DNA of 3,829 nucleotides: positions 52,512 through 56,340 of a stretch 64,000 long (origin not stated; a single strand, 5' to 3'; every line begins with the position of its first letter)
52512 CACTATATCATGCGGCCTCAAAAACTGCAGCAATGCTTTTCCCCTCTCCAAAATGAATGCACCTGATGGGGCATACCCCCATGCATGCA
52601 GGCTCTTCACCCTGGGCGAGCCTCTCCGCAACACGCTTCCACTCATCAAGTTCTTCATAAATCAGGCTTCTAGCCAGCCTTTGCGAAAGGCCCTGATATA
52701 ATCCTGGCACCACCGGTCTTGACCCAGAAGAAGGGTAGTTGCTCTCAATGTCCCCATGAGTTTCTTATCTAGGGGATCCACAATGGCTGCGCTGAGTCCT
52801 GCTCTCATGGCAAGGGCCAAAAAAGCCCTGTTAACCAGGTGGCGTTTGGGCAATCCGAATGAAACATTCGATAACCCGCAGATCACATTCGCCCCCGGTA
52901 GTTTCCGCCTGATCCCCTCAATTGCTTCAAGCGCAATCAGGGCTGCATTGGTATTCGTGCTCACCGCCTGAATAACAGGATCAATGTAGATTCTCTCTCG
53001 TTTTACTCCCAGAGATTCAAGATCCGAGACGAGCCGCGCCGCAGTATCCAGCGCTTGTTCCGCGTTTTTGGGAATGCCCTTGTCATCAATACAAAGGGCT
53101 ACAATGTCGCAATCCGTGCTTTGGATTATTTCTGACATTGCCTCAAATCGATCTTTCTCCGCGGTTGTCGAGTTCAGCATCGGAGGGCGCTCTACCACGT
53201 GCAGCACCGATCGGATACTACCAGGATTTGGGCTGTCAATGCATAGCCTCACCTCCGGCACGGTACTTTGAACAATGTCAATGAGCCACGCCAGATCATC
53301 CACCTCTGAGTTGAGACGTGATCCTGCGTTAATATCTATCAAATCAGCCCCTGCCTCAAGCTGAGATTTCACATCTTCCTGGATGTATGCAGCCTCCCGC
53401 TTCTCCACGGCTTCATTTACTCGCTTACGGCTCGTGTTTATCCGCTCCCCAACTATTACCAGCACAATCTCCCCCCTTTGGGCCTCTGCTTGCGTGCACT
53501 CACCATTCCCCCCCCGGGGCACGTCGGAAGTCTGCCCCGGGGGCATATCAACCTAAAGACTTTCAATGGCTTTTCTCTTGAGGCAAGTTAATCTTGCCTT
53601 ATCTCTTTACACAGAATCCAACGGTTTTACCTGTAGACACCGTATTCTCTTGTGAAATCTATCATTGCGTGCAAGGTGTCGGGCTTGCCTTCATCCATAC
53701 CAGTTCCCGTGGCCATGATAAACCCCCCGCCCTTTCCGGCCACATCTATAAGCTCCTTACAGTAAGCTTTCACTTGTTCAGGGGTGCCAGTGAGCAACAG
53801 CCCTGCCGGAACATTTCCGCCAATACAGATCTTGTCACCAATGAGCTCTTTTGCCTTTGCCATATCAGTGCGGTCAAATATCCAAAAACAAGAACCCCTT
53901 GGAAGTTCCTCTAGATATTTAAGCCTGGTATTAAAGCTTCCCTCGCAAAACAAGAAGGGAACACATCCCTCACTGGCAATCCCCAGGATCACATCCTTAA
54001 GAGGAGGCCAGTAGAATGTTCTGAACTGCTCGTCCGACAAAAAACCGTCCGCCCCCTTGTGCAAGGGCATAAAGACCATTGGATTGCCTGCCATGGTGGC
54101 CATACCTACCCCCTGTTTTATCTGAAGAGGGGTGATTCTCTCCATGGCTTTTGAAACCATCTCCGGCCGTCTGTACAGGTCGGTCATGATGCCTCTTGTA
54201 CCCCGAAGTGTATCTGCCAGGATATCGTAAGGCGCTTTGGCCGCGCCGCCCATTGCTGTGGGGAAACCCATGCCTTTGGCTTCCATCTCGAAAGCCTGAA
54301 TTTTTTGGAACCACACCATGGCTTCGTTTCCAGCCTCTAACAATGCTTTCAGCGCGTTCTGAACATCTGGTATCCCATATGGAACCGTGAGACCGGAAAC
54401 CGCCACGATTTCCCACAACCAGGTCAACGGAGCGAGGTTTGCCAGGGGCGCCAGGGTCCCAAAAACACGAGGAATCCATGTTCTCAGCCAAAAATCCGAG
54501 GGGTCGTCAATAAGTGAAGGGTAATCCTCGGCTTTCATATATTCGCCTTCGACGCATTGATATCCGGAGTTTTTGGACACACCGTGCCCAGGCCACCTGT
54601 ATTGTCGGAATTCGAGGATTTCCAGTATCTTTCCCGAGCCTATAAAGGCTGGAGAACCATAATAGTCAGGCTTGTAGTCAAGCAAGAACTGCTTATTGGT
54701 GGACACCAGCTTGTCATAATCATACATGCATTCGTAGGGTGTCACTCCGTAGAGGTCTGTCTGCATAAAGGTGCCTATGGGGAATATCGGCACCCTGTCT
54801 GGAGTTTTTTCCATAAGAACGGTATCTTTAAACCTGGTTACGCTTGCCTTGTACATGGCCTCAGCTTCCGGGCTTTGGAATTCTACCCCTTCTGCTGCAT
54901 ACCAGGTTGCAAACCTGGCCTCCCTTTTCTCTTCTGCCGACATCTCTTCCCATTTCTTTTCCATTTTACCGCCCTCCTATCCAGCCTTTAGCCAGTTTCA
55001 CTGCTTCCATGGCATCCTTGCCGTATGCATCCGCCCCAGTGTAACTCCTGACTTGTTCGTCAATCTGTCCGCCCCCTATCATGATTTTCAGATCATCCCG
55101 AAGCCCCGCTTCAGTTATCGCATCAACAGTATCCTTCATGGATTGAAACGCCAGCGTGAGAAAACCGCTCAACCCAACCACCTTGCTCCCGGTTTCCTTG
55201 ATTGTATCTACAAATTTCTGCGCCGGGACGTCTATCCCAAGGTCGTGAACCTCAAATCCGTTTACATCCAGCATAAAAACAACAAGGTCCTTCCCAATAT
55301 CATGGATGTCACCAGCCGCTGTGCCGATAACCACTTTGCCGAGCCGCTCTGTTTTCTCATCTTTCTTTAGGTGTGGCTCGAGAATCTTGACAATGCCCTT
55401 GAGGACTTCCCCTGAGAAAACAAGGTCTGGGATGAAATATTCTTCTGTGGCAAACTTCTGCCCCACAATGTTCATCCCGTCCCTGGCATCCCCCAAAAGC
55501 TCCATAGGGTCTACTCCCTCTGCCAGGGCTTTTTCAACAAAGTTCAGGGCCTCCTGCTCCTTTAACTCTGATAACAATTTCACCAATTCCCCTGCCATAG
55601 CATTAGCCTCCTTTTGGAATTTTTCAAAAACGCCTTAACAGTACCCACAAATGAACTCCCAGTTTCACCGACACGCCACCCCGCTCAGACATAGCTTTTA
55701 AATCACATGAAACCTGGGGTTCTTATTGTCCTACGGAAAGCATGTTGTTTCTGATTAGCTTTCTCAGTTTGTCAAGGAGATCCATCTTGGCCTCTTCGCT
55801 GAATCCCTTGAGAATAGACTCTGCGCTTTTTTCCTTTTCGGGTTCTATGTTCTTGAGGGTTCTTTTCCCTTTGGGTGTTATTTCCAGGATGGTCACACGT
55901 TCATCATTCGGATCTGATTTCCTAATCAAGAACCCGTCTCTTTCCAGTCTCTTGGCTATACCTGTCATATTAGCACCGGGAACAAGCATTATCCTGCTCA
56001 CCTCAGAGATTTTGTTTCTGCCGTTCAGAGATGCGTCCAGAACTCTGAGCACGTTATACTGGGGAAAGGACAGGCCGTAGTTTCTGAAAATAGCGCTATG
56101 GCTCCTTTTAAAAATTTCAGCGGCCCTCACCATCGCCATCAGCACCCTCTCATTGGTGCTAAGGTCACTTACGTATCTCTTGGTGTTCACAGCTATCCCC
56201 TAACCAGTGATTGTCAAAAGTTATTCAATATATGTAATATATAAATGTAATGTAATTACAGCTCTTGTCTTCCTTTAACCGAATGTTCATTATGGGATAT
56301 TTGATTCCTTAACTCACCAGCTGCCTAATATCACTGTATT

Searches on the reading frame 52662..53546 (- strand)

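Call 50: search_protein_families(library=pfam, proteins=[window:52662-53546:-], max_evalue=0.00001)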
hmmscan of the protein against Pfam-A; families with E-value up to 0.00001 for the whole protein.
window:52662-53546:- (294 aa): 2 families
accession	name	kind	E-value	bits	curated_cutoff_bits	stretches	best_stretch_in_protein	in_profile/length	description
PF00809.28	Pterin_bind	-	1.1e-24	87.8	25.5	1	34-257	2-244/244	Pterin binding enzyme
PF03599.22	CdhD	-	3.6e-06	26.4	24.8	1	32-206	37-197/387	CO dehydrogenase/acetyl-CoA synthase delta subunit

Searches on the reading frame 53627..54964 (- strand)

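Call 50: search_protein_families(library=pfam, proteins=[window:53627-54964:-], max_evalue=0.00001)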
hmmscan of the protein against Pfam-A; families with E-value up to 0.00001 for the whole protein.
window:53627-54964:- (445 aa): 1 family
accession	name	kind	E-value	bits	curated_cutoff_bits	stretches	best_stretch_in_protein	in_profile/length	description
PF01208.23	URO-D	-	1.6e-23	83.7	23.9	1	234-441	135-346/346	Uroporphyrinogen decarboxylase (URO-D)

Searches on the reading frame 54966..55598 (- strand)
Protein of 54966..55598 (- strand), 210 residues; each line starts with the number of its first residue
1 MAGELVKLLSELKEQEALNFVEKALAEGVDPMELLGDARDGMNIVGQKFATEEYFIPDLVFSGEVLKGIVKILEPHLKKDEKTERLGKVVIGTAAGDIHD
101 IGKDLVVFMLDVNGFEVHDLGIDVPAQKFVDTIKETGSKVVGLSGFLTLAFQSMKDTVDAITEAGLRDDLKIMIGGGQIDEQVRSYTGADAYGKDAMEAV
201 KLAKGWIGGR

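Call 50: search_protein_families(library=pfam, proteins=[window:54966-55598:-], max_evalue=0.00001)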
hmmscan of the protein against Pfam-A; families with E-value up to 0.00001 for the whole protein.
window:54966-55598:- (210 aa): 2 families
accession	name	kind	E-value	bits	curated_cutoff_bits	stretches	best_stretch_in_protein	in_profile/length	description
PF02310.24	B12-binding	-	3.8e-20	72.4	32.1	1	87-200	1-120/121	B12 binding domain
PF02607.22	B12-binding_2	-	1.5e-13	51.2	23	1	4-74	4-74/74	B12 binding domain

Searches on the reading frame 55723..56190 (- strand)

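Call 50: search_protein_families(library=pfam, proteins=[window:55723-56190:-], max_evalue=0.00001)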
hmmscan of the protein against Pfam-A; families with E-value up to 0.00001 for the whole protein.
window:55723-56190:- (155 aa): 3 families
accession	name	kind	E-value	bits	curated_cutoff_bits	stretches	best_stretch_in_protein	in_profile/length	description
PF12802.13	MarR_2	-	5.3e-10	39.8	27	1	38-98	1-60/61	MarR family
PF22381.2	Staph_reg_Sar_Rot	-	8.4e-09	35.9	27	1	33-115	5-85/85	Transcriptional regulator SarA/Rot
PF01047.28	MarR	-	3.7e-08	33.6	24.6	1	41-99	2-58/59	MarR family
